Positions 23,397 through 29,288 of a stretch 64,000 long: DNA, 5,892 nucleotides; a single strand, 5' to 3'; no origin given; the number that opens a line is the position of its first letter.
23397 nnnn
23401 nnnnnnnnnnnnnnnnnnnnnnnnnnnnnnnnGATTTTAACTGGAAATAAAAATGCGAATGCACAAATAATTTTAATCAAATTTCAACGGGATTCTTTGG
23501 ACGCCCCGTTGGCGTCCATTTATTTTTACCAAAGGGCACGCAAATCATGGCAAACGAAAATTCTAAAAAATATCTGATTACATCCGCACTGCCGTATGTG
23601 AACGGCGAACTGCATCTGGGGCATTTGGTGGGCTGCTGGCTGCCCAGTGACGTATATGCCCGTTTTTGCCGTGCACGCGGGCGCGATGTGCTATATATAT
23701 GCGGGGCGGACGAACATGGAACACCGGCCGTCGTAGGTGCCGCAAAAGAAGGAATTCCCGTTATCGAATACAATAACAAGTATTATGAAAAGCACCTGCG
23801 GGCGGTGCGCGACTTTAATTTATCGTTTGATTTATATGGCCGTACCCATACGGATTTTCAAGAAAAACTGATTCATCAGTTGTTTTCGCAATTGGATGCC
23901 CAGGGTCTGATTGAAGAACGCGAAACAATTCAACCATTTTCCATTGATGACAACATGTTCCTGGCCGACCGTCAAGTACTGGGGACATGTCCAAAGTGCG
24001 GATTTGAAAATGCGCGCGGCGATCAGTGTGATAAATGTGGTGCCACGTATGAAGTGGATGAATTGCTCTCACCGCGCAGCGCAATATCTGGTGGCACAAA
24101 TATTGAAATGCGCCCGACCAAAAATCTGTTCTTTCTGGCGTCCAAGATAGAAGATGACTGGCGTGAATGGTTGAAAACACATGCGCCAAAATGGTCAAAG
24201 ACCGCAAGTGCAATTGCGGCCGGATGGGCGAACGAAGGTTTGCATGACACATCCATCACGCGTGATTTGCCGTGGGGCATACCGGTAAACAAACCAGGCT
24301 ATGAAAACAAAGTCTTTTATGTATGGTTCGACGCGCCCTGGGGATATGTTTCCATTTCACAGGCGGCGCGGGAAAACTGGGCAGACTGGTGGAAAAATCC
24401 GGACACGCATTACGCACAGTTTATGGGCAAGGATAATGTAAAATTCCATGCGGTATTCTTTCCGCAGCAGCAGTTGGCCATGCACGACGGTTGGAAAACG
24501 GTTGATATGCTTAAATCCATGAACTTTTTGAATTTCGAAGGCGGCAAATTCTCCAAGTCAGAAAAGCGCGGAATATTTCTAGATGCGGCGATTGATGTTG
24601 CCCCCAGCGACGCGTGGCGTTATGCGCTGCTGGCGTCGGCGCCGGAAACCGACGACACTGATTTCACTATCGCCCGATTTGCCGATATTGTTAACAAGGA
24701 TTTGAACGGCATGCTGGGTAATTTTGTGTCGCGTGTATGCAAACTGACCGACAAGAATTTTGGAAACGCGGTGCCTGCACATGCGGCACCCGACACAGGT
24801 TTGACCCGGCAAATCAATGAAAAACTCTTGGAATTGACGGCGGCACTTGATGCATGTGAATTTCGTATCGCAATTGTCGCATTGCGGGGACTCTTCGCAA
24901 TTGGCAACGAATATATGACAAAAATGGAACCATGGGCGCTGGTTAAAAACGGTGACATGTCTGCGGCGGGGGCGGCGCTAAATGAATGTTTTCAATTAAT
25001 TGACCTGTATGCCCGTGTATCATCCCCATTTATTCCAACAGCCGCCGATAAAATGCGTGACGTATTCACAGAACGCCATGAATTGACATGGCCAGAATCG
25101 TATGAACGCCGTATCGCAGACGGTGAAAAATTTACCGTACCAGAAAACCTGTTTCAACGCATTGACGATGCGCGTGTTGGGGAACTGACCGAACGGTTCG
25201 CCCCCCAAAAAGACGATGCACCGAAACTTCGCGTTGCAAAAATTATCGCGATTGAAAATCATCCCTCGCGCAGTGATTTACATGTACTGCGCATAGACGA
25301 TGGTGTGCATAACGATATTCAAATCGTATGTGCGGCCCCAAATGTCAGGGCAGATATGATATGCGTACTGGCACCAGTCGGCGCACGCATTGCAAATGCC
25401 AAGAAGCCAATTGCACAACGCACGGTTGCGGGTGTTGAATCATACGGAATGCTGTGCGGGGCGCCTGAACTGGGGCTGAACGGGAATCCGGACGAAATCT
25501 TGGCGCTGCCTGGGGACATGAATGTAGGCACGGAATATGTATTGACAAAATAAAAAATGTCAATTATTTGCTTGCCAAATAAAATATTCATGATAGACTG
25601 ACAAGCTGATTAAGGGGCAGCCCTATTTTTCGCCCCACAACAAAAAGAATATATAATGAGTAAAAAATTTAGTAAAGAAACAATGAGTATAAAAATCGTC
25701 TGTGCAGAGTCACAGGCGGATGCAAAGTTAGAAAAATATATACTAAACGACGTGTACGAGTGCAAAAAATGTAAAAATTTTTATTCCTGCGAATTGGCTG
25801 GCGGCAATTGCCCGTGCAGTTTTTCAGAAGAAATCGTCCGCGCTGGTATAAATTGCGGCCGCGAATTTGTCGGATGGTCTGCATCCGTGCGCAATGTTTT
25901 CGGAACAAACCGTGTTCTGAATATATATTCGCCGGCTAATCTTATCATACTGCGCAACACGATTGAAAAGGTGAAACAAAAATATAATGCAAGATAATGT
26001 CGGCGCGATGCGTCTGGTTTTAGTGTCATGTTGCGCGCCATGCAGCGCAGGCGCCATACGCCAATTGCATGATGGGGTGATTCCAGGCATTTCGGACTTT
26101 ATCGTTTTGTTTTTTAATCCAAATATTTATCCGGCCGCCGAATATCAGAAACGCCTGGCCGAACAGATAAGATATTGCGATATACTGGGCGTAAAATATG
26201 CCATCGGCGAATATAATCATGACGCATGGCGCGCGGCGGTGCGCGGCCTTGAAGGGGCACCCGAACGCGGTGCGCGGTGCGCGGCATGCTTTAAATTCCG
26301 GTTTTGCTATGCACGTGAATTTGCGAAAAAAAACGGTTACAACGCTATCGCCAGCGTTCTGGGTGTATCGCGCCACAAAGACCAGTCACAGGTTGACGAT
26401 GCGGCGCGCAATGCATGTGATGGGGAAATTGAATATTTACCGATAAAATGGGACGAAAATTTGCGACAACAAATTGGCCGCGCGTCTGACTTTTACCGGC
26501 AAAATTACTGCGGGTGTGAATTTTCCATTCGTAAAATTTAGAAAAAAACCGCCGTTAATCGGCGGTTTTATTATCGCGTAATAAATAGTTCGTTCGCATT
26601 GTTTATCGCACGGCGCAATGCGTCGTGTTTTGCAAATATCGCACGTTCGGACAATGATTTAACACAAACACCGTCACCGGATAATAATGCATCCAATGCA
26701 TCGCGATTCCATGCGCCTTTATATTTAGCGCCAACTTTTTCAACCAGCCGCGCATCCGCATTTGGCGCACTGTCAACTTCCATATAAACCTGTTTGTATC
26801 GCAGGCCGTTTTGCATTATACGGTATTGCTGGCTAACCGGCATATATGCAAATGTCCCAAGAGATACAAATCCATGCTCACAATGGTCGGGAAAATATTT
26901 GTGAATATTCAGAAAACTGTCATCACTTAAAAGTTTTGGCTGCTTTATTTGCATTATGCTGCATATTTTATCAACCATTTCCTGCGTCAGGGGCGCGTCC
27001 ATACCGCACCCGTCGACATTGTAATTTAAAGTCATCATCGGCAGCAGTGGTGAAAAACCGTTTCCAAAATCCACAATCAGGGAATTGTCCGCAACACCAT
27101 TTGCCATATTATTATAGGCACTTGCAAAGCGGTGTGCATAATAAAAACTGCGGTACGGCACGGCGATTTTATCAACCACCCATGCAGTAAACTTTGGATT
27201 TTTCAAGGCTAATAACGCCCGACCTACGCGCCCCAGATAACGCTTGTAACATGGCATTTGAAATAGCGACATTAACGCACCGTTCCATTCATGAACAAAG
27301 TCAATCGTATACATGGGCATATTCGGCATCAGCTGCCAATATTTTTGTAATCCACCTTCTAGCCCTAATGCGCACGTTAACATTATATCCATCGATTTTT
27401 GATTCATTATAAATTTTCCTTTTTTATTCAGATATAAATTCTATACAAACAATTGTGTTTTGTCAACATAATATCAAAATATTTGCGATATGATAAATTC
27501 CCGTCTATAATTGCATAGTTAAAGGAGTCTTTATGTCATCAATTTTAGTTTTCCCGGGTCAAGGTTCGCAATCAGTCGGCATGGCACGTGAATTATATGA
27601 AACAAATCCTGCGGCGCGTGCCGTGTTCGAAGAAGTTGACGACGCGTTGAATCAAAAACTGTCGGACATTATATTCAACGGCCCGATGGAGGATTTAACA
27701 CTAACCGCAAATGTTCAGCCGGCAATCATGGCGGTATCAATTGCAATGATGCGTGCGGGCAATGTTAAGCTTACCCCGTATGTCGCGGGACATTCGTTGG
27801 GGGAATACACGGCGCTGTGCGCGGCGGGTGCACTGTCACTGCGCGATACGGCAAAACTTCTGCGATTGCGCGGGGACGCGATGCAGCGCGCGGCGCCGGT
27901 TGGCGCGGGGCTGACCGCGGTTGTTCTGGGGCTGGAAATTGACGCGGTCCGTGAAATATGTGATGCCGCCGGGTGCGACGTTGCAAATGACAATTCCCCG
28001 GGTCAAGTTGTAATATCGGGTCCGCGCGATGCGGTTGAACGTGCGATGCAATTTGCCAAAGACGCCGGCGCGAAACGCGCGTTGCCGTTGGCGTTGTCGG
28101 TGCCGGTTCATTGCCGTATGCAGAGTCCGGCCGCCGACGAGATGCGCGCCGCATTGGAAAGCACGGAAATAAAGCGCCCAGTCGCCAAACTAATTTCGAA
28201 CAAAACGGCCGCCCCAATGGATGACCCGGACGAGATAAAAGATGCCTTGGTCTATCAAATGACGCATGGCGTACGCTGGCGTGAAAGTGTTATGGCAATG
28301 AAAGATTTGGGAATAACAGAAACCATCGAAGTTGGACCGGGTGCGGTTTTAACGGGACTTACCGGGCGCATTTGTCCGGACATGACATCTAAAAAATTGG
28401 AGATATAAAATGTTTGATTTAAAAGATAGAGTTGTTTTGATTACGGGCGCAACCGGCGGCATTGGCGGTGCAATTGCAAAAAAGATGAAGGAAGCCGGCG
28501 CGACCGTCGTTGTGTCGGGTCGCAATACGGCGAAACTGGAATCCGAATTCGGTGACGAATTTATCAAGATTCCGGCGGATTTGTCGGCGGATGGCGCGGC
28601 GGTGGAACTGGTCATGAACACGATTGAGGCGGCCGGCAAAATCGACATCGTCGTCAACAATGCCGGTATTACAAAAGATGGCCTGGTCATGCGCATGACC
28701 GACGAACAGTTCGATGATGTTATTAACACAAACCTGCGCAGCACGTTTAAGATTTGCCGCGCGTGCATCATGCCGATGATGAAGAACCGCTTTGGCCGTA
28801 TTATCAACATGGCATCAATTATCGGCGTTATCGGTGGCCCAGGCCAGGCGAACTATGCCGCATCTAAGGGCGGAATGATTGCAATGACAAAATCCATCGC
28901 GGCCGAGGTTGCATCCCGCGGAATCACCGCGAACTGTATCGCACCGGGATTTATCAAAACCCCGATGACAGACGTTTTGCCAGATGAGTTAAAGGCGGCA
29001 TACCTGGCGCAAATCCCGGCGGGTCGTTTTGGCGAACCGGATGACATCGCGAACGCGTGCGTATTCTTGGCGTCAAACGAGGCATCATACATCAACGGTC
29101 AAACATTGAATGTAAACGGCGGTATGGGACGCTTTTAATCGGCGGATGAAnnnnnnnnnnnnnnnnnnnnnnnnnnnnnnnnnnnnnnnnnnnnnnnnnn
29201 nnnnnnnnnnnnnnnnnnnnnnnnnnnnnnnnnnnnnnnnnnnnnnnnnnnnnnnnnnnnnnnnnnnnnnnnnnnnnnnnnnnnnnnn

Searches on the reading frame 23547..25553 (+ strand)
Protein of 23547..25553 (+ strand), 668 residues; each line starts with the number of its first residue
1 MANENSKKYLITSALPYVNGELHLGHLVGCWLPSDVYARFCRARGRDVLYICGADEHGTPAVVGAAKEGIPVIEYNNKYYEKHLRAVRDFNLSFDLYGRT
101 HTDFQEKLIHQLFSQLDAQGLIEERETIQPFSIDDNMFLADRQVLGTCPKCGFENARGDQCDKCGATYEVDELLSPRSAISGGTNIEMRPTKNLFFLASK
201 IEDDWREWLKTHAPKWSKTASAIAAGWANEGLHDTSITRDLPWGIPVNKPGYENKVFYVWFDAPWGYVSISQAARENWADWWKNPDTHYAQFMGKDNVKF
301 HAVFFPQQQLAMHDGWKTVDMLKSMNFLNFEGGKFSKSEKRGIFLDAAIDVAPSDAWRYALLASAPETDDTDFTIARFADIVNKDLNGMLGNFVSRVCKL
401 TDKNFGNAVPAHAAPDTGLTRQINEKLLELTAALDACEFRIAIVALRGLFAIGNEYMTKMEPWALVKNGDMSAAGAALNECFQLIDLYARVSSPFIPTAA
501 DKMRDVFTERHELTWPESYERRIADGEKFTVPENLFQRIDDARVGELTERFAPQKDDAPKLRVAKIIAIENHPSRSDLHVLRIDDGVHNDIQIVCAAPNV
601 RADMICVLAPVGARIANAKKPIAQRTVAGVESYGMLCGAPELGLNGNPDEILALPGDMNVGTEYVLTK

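Call 23: search_protein_families(library=pfam, proteins=[window:23547-25553:+], max_evalue=0.0001)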
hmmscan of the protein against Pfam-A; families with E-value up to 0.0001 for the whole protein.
window:23547-25553:+ (668 aa): 4 families
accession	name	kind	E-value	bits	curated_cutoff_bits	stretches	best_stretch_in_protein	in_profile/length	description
PF09334.17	tRNA-synt_1g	-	1.1e-133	446.2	20.1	1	9-397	1-390/391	tRNA synthetases class I (M)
PF19303.5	Anticodon_3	-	6.8e-32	110.9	23.5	1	414-555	9-151/152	Anticodon binding domain of methionyl tRNA ligase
PF01588.26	tRNA_bind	-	5.6e-17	62.1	27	1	561-662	1-95/96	Putative tRNA binding domain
PF00133.28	tRNA-synt_1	-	2.4e-11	43.5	22.7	1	3-247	19-243/414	tRNA synthetases class I (I, L, M and V)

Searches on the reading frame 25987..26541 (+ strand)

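Call 23: search_protein_families(library=pfam, proteins=[window:25987-26541:+], max_evalue=0.0001)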
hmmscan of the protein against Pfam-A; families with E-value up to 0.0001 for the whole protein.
window:25987-26541:+ (184 aa): 1 family
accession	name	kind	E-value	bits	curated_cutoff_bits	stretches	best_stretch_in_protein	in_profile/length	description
PF02677.20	QueH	-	2.6e-43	148.6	23.5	1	10-182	1-174/175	Epoxyqueuosine reductase QueH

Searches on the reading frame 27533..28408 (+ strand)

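Call 23: search_protein_families(library=pfam, proteins=[window:27533-28408:+], max_evalue=0.0001)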
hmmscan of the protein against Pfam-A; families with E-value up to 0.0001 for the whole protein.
window:27533-28408:+ (291 aa): 1 family
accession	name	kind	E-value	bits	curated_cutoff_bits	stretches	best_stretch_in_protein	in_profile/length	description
PF00698.26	Acyl_transf_1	-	1e-38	134.1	32.7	1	6-274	3-272/319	Acyl transferase domain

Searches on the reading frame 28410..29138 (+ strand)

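Call 23: search_protein_families(library=pfam, proteins=[window:28410-29138:+], max_evalue=0.0001)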
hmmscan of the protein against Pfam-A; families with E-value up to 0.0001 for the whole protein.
window:28410-29138:+ (242 aa): 4 families
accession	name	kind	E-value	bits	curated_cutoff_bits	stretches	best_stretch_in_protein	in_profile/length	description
PF13561.12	adh_short_C2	-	7.1e-65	219.3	27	1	13-239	1-235/236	Enoyl-(Acyl carrier protein) reductase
PF00106.31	adh_short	-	6.5e-53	179.6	26.6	1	7-191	1-191/195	short chain dehydrogenase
PF08659.16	KR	-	5.8e-18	65.9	22.6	1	9-181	3-177/180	KR domain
PF01370.27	Epimerase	-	2.4e-07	30.9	20.9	1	9-139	1-120/240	NAD dependent epimerase/dehydratase family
